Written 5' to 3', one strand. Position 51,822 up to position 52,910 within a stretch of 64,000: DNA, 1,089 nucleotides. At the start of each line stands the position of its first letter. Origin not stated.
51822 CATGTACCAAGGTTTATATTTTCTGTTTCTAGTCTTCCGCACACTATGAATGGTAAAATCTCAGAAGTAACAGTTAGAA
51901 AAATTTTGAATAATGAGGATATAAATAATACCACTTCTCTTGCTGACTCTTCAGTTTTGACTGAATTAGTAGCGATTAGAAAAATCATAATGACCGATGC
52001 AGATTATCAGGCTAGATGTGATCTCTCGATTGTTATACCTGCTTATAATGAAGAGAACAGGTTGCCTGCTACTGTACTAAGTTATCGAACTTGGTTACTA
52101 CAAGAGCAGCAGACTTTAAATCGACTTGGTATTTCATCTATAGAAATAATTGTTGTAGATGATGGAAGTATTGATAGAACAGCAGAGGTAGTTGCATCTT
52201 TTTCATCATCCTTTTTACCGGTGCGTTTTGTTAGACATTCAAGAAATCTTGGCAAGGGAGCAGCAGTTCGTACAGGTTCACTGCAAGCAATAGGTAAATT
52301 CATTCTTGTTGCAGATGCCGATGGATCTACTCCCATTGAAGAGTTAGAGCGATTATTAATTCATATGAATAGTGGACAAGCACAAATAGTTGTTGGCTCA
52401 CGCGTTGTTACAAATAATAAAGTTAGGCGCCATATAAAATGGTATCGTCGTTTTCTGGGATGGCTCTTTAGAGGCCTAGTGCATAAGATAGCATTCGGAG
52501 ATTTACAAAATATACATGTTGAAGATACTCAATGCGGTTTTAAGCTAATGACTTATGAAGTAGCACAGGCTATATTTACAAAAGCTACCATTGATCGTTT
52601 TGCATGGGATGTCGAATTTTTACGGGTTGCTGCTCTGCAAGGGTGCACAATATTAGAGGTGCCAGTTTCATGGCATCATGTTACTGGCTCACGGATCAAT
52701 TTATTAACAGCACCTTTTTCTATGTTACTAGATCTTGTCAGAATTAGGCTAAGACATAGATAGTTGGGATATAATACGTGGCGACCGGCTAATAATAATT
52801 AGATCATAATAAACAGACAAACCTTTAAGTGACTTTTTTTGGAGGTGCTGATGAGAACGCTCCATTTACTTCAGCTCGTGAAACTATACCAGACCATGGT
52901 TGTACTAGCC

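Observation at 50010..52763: Acetoacetyl-CoA synthetase fused to a DPM1-like GT2 glycosyltransferase domain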

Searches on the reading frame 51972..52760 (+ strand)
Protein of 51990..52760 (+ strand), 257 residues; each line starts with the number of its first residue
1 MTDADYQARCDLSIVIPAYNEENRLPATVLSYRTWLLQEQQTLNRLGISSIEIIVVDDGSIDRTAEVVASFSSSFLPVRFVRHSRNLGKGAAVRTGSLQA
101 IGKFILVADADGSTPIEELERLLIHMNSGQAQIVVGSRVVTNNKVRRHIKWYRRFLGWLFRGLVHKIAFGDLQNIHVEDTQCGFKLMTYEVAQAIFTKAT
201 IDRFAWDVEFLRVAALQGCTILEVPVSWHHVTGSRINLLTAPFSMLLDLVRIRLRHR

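Call 9: search_protein_families(library=ncbifam, proteins=[window:51990-52760:+], max_evalue=0.01)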
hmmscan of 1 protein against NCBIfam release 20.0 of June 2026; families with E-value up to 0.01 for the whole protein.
window:51990-52760:+ (257 aa): 21 families
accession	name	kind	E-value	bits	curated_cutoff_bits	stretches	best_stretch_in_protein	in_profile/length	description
NF047588.1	GlcsyltransPgfSStrep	equivalog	8.9e-17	61.3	500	1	12-205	3-177/308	glycosyltransferase PgfS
NF058614.1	PPMAGASynPpgS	equivalog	1.7e-15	57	370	1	13-227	3-195/226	polyprenyl-phospho-N-acetylgalactosaminyl synthase PpgS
NF041875.1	EPS_EpsD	equivalog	1.3e-14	54.4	370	1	12-152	1-132/325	exopolysaccharide biosynthesis glycosyltransferase EpsD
NF007986.1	PRK10714.1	equivalog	1.1e-13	50.9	529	1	11-139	7-126/316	undecaprenyl-phosphate 4-deoxy-4-formamido-L-arabinose transferase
TIGR03937.1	PgaC_IcaA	equivalog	1.2e-12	47.5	422.3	1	10-128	45-152/407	poly-beta-1,6-N-acetyl-D-glucosamine synthase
NF007482.0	PRK10073.1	equivalog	1.4e-12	47.3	423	1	10-123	6-107/334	glycosyltransferase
TIGR04283.1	glyco_like_mftF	equivalog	8.7e-12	45.1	182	1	12-175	1-141/221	TIGR04283 family arsenosugar biosynthesis glycosyltransferase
TIGR03965.1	mycofact_glyco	equivalog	7.7e-11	41.5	280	1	11-152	75-204/467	mycofactocin biosynthesis glycosyltransferase MftF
TIGR04182.1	glyco_TIGR04182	equivalog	1.6e-10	40.9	325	1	13-238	3-201/293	S-layer glycoprotein N-glycosyltransferase AglJ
NF038302.1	EPS_HpsE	equivalog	4.5e-09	35.7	300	1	10-111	1-96/307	hormogonium polysaccharide biosynthesis glycosyltransferase HpsE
TIGR03111.1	glyc2_xrt_Gpos1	hypoth_equivalog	6.6e-08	31.8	363.95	1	11-156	50-187/439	TIGR03111 family XrtG-associated glycosyltransferase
NF047683.1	TeichurnBiosyTuaG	equivalog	7.2e-08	32.4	400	1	10-131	6-116/252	teichuronic acid biosynthesis protein TuaG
NF010496.0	PRK13915.1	equivalog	5.2e-07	29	262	1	8-113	29-128/307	glucosyl-3-phosphoglycerate synthase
NF041391.1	DPhHxTase_Halo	equivalog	1.5e-06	27.4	375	1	50-230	24-185/213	dolichyl-phosphate hexose transferase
TIGR04242.1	nodulat_NodC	equivalog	3.1e-06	26.4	550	1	10-144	48-174/395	chitooligosaccharide synthase NodC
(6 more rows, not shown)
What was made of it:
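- On Polyisoprenyl-phosphate glycosyltransferases (GT2; DPMS/GtrB/ArnC/ALG5 type): Best scores are 61, 57, 51 and 27 bits against cut-offs of 500, 370, 529 and 375 (call 9).
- On Glucosyl-3-phosphoglycerate synthase (GpgS, soluble-acceptor GT-A): 29 bits against a cut-off of 262 (call 9).
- The GT2 domain scores far below the curated cut-off of every specific NCBIfam polyprenyl-P transferase model; the best is PgfS at 61 bits against a cut-off of 500 (call 9).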

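Call 10: search_solved_structures(query=window:51990-52760:+, max_evalue=0.001, show_alignments=2)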
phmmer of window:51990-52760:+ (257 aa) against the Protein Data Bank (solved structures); distinct sequences matched with E-value up to 0.001: 16.
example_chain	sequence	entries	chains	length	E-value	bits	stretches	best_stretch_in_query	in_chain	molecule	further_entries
5mlz_A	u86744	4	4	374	7.1e-14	55.1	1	10-195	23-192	Dolichol monophosphate mannose synthase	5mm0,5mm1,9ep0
5eke_A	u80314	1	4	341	1.4e-10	44.3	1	8-197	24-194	Uncharacterized glycosyltransferase sll0501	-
5ekp_C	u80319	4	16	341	1.8e-10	43.9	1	8-197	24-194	Uncharacterized glycosyltransferase sll0501 | Glycosyltransferase sll0501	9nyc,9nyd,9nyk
9nye_A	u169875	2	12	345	1.8e-10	43.9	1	8-197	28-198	Glycosyltransferase sll0501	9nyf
9hwj_A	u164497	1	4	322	2.1e-10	43.7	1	12-166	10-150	Undecaprenyl-phosphate 4-deoxy-4-formamido-L-arabinose transferase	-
9bhc_C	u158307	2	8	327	5.7e-10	42.3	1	12-130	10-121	Undecaprenyl-phosphate 4-deoxy-4-formamido-L-arabinose transferase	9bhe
8vxh_A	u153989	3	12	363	6.8e-10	42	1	12-130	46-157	Undecaprenyl-phosphate 4-deoxy-4-formamido-L-arabinose transferase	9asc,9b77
2z87_A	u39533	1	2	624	2.3e-08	37.1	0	12-111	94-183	Chondroitin synthase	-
2z86_A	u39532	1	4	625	2.3e-08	37.1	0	12-111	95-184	Chondroitin synthase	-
8vh7_A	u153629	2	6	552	1.3e-07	34.6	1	8-134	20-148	Heparosan synthase B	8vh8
8viw_A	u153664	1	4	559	1.3e-07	34.6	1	8-134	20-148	Heparosan synthase B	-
3bcv_A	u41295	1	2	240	5.3e-05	26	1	20-112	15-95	Putative glycosyltransferase protein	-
6p61_A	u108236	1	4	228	0.00033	23.4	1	48-113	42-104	Glycosyltransferase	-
5hea_A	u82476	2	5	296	0.00037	23.3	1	15-121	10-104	Putative glycosyltransferase (GalT1)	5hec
8bz4_A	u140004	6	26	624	0.00053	22.7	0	11-143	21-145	Glycosyltransferase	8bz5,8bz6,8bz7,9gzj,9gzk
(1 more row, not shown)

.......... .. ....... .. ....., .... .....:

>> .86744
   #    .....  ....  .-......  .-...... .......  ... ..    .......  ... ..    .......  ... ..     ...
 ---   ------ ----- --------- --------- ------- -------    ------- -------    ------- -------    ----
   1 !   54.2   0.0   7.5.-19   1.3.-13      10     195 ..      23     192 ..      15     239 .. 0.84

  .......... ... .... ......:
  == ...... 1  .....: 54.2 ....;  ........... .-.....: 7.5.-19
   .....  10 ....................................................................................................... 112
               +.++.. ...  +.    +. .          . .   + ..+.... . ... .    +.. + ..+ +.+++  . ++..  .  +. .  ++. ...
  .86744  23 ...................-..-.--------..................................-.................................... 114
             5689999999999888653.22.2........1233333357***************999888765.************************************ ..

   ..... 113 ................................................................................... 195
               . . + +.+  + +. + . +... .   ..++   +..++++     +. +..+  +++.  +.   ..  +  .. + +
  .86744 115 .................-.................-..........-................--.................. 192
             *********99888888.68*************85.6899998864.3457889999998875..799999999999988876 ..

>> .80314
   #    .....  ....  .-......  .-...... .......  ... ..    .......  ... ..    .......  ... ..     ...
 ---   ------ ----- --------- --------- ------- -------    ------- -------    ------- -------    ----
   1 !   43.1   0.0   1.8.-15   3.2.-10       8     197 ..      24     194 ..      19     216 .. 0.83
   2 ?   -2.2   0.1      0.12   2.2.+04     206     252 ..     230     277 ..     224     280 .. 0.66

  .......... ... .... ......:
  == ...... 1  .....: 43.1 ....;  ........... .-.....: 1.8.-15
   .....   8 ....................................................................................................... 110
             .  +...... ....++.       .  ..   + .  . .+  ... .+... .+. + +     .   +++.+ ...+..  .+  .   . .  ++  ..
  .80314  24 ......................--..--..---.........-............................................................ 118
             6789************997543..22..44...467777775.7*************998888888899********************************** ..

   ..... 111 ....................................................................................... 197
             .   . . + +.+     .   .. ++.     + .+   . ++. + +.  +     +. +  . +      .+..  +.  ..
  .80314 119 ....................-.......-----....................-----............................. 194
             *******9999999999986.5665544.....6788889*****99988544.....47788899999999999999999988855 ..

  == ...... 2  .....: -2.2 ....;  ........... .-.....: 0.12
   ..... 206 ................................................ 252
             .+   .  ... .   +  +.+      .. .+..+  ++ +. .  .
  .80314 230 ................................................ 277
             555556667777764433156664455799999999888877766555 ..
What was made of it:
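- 52314..52322 (+): DXD motif: D769-A770-D771 within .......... It aligns with the DAD of P. furiosus DPMS and of GtrB (call 10).
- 52524..52544 (+): DTQCGFK motif, residues 839-845, with invariant Asp839. Asp839 aligns with the Asp of KDPVSGF in P. furiosus DPMS (call 10).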

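Call 13: find_homologous_proteins(query=window:51990-52760:+, max_evalue=0.00001)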
Query window:51990-52760:+ (257 aa): 7939 proteins with E <= 0.00001 among 8000 candidates; the best 120 are listed.
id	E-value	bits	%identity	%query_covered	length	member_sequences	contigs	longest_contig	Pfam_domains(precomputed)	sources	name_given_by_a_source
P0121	1.4e-55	206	49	89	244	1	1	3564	PF13641.13,PF00535.33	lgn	-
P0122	5.0e-55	205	45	96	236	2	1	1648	PF10111.15,PF13641.13,PF00535.33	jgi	-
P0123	1.9e-54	203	46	96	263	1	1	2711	PF13641.13,PF00535.33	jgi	jgi:dolichyl-phosphate beta-glucosyltransferase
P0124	3.8e-54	202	47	95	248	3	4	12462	PF13641.13,PF00535.33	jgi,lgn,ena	jgi:dolichyl-phosphate beta-glucosyltransferase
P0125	4.3e-53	198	42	97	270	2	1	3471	PF10111.15,PF13641.13,PF00535.33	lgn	-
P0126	9.9e-53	197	48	96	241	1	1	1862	PF13641.13,PF00535.33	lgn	-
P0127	4.9e-52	195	45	96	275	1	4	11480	PF10111.15,PF13641.13,PF00535.33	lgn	-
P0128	6.9e-52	194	47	95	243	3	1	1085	PF10111.15,PF13641.13,PF00535.33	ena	-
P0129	1.4e-51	193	45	95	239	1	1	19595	PF10111.15,PF13641.13,PF00535.33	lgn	-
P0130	1.9e-51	193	44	98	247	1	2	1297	PF10111.15,PF13641.13,PF00535.33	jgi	-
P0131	2.0e-51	193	46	96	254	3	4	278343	PF10111.15,PF13641.13,PF00535.33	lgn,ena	-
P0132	2.0e-51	193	45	96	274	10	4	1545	PF13641.13,PF00535.33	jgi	jgi:dolichyl-phosphate beta-glucosyltransferase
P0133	2.0e-51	193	46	96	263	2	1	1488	PF13641.13,PF00535.33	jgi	jgi:dolichyl-phosphate beta-glucosyltransferase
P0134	2.3e-51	193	42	96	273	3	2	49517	PF10111.15,PF13641.13,PF00535.33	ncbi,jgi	jgi:dolichyl-phosphate beta-glucosyltransferase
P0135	2.7e-51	192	46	96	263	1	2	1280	PF13641.13,PF00535.33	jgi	-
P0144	1.7e-50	190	45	95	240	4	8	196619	PF13641.13,PF00535.33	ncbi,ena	-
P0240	5.8e-48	182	43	96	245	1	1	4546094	PF13641.13,PF00535.33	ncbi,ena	-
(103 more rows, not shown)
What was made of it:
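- On Stand-alone bacterial ALG5-like GT2 family: E-values are 1e-48 to 1e-55 (call 13).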

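Call 20: find_encoding_contigs(protein=P0131, flank=7000, max_places=2)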
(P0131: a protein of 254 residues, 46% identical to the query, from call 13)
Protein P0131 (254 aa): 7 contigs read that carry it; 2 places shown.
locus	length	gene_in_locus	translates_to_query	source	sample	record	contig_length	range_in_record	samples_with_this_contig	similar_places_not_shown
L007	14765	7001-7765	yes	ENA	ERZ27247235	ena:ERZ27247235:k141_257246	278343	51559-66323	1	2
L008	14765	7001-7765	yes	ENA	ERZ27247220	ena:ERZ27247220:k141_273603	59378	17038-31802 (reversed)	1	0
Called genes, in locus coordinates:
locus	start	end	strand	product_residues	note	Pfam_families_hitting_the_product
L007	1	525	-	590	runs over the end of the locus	PF00111:Fer2, PF13510:Fer2_4, PF00037:Fer4 (faint), PF10588:NADH-G_4Fe-4S_3, PF12838:Fer4_7, PF22117:Fer4_Nqo3, PF02906:Fe_hyd_lg_C, PF02256:Fe_hyd_SSU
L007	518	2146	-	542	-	PF01257:2Fe-2S_thioredx, PF01512:Complex1_51K, PF10589:NADH_4Fe-4S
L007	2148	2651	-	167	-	PF01257:2Fe-2S_thioredx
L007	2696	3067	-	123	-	-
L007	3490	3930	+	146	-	PF01475:FUR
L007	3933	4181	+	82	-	PF04023:FeoA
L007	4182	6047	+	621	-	PF00009:GTP_EFTU (faint), PF01926:MMR_HSR1, PF02421:FeoB_N, PF07670:Gate, PF07664:FeoB_C, PF07670:Gate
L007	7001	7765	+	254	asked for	PF13641:Glyco_tranf_2_3, PF00535:Glycos_transf_2, PF10111:Glyco_tranf_2_2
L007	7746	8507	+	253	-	PF01209:Ubie_methyltran (weak), PF13489:Methyltransf_23, PF13649:Methyltransf_25, PF13847:Methyltransf_31, PF08241:Methyltransf_11, PF08242:Methyltransf_12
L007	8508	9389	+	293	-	PF00149:Metallophos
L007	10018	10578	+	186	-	-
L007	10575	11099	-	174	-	PF14512:TM1586_NiRdase (faint), PF00881:Nitroreductase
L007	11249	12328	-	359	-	PF00884:Sulfatase, PF01663:Phosphodiest, PF01676:Metalloenzyme, PF02995:DUF229 (faint)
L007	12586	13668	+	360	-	-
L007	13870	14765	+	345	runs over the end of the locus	PF02653:BPD_transp_2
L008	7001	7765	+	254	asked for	PF13641:Glyco_tranf_2_3, PF00535:Glycos_transf_2, PF10111:Glyco_tranf_2_2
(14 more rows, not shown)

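Call 21: find_encoding_contigs(protein=P0144, flank=7000, max_places=2)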
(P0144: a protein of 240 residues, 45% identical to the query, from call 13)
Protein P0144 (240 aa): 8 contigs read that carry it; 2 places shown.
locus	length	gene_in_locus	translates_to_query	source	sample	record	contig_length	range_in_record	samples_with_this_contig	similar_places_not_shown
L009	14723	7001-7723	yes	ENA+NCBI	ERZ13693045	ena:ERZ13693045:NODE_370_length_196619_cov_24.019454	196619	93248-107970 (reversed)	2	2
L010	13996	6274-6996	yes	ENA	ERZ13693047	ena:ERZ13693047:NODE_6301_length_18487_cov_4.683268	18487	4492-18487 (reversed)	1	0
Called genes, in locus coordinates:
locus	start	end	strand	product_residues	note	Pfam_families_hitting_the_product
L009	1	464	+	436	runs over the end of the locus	PF01029:NusB, PF22458:RsmF-B_ferredox, PF01189:Methyltr_RsmB-F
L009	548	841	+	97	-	PF00216:Bac_DNA_binding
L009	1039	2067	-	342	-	PF01966:HD, PF13286:HD_assoc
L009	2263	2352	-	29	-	-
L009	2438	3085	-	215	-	PF00596:Aldolase_II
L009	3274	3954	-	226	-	PF00300:His_Phos_1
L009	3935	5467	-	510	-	PF02541:Ppx-GppA, PF21447:Ppx-GppA_III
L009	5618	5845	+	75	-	-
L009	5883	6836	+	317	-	PF03279:Lip_A_acyltrans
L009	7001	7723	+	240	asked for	PF00535:Glycos_transf_2, PF13641:Glyco_tranf_2_3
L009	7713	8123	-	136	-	PF00376:MerR (weak), PF13411:MerR_1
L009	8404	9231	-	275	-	PF01875:Memo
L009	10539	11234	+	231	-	-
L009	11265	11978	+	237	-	PF13489:Methyltransf_23 (weak), PF08241:Methyltransf_11, PF13649:Methyltransf_25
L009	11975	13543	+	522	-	PF10079:Rossmann-like_BshC, PF24850:CC_BshC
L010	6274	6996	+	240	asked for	PF00535:Glycos_transf_2, PF13641:Glyco_tranf_2_3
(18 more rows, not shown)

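Call 22: find_encoding_contigs(protein=P0240, flank=7000, max_places=2)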
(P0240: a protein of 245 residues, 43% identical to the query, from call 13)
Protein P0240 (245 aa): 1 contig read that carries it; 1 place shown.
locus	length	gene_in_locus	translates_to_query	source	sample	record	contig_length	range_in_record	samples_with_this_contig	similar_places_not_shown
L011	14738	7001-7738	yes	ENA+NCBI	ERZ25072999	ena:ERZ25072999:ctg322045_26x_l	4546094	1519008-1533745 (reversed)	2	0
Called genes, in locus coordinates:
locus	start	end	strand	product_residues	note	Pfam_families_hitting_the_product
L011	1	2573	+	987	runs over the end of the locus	PF26549:Tricorn_N, PF07676:PD40, PF26550:Tricorn_2nd, PF26549:Tricorn_N, PF07676:PD40, PF26549:Tricorn_N, PF01979:Amidohydro_1, PF07969:Amidohydro_3, +4 more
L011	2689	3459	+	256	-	PF01061:ABC2_membrane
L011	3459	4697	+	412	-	PF00005:ABC_tran, PF14524:Wzt_C (weak)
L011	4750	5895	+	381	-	PF04055:Radical_SAM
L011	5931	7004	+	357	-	PF20706:GT4-conflict, PF00534:Glycos_transf_1, PF13524:Glyco_trans_1_2 (weak), PF13692:Glyco_trans_1_4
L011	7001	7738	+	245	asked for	PF00535:Glycos_transf_2, PF13641:Glyco_tranf_2_3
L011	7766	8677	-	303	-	PF00753:Lactamase_B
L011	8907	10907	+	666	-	PF01011:PQQ, PF13360:PQQ_2 (faint)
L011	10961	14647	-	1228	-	PF12698:ABC2_membrane_3 (faint), PF13346:ABC2_membrane_5 (faint), PF01433:Peptidase_M1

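Call 45: predict_structure(alignment_id=A2)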
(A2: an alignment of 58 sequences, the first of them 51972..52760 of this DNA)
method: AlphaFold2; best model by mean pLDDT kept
length: 263 residues; sequences in the alignment: 58
mean_pLDDT: 91.8   pTM: 0.90
mean pLDDT of the five models: 91.8, 91.8, 90.4, 90.4, 90.4
residues with pLDDT >= 90: 212; 70-90: 29; 50-70: 18; < 50: 4
segments of 3 or more residues with pLDDT < 50: 2-4
pLDDT, mean of each block of 10 residues (from residue 1): 52 81 97 96 97 97 98 93 95 97 97 97 98 97 74 78 93 96 91 98 97 97 97 88 87 97 95
secondary structure, 60 per line:
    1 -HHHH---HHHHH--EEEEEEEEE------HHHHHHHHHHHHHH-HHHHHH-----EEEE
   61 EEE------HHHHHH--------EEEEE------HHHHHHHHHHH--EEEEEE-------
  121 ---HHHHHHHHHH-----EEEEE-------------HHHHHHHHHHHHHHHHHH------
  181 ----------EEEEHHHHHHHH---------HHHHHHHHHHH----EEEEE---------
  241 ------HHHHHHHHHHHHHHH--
elements in order: H2-5 H9-13 E16-24 H31-44 H46-51 E57-63 H70-75 E84-88 H95-105 E108-113 H124-133 E139-143 H157-174 E191-194 H195-202 H212-222 E227-231 H247-261
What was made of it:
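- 52011..52760 (+): GT2 / GT-A domain, residues 668-917: an ALG5/DPM1-like polyprenyl-phosphate glycosyltransferase catalytic domain with no transmembrane helices. Model pLDDT is 91.8 (call 45).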

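Call 48: fold_search(model_id=the predicted structure, library=pdb)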
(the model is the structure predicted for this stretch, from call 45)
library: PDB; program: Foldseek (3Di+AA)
matches with E <= 10: 1371; with E <= 0.001: 377
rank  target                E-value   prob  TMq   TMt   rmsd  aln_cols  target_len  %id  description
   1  9asc_A                9.5e-16  1.00  0.69  0.58   3.5       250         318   22  Cryo-EM Structure of the Glycosyltransferase ArnC from Salmonella enterica in the UDP-bound State Determined on Talos  (released 2025-02-05)
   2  8vxh_A                1.4e-15  1.00  0.67  0.57   3.4       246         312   22  Cryo-EM Structure of the Glycosyltransferase ArnC from Salmonella enterica in the Apo State Determined on Talos Arctic (released 2025-02-05)
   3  9bhc_B                1.9e-15  1.00  0.65  0.57   4.0       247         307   21  Salmonella undecaprenyl-phosphate 4-deoxy-4-formamido-L-arabinose transferase (ArnC) (released 2025-02-12)
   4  9b77_A                1.9e-15  1.00  0.64  0.55   3.9       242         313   22  Cryo-EM Structure of the Glycosyltransferase ArnC from Salmonella enterica in the Apo State Determined on Krios micros (released 2025-02-05)
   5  9bhc_A                4.2e-15  1.00  0.69  0.59   3.3       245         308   22  Salmonella undecaprenyl-phosphate 4-deoxy-4-formamido-L-arabinose transferase (ArnC) (released 2025-02-12)
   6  9hwj_A                5.3e-15  1.00  0.66  0.59   3.6       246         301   23  Structure of Undecaprenyl-phosphate 4-deoxy-4-formamido-L-arabinose transferase embedded in nanodisc (released 2026-01-14)
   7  9bhe_A                9.3e-15  1.00  0.70  0.60   3.3       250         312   23  Salmonella undecaprenyl-phosphate 4-deoxy-4-formamido-L-arabinose transferase (ArnC) bound to UDP (released 2025-02-12)
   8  9nyf_A                1.7e-14  1.00  0.68  0.59   3.9       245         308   26  Cryo-EM structure of the glycosyltransferase GtrB (tetramer volume) (released 2025-12-17)
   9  9bhe_B                2.1e-14  1.00  0.69  0.60   3.3       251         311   23  Salmonella undecaprenyl-phosphate 4-deoxy-4-formamido-L-arabinose transferase (ArnC) bound to UDP (released 2025-02-12)
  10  5mlz                  2.8e-14  1.00  0.73  0.56   3.2       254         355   26  Dolichyl phosphate mannose synthase in complex with GDP and Mg2+ (released 2017-08-09)
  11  9nyc_A                3.6e-14  1.00  0.68  0.58   3.9       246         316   26  Cryo-EM structure of the glycosyltransferase GtrB in the substrate-bound state (released 2025-12-17)
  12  9nyd_C                1.2e-13  1.00  0.68  0.59   3.7       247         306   25  Cryo-EM structure of the glycosyltransferase GtrB in the pre-catalysis and product-bound state (released 2025-12-17)
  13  9ep0                  2.0e-13  1.00  0.64  0.51   4.2       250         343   25  Dolichyl phosphate mannose synthase in complex with donor (GDP-Man) and traces of acceptor (Dol55P) and product (Dol55P- (released 2025-10-01)
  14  9nyd_A                2.7e-13  1.00  0.70  0.60   3.3       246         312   26  Cryo-EM structure of the glycosyltransferase GtrB in the pre-catalysis and product-bound state (released 2025-12-17)
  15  9nyd_B                6.1e-13  1.00  0.68  0.59   3.6       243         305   27  Cryo-EM structure of the glycosyltransferase GtrB in the pre-catalysis and product-bound state (released 2025-12-17)
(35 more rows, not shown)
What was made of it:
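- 52011..52760 (+): The top 19 Foldseek PDB hits are ArnC, GtrB and DPMS (call 48).
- On Polyisoprenyl-phosphate glycosyltransferases (GT2; DPMS/GtrB/ArnC/ALG5 type): The top 19 fold hits are ArnC, GtrB and DPMS (call 48).
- On Glucosyl-3-phosphoglycerate synthase (GpgS, soluble-acceptor GT-A): GpgS structures rank below all the polyprenyl-P enzymes, from rank 24, with 17-20% identity (call 48).
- The top 19 structural neighbours are ArnC, GtrB and DPMS (call 48). The structural neighbours are polyprenyl-P enzymes (call 48).
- Tried and rejected: GpgS-like soluble-acceptor reading: rejected on scores (calls 9, 48).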
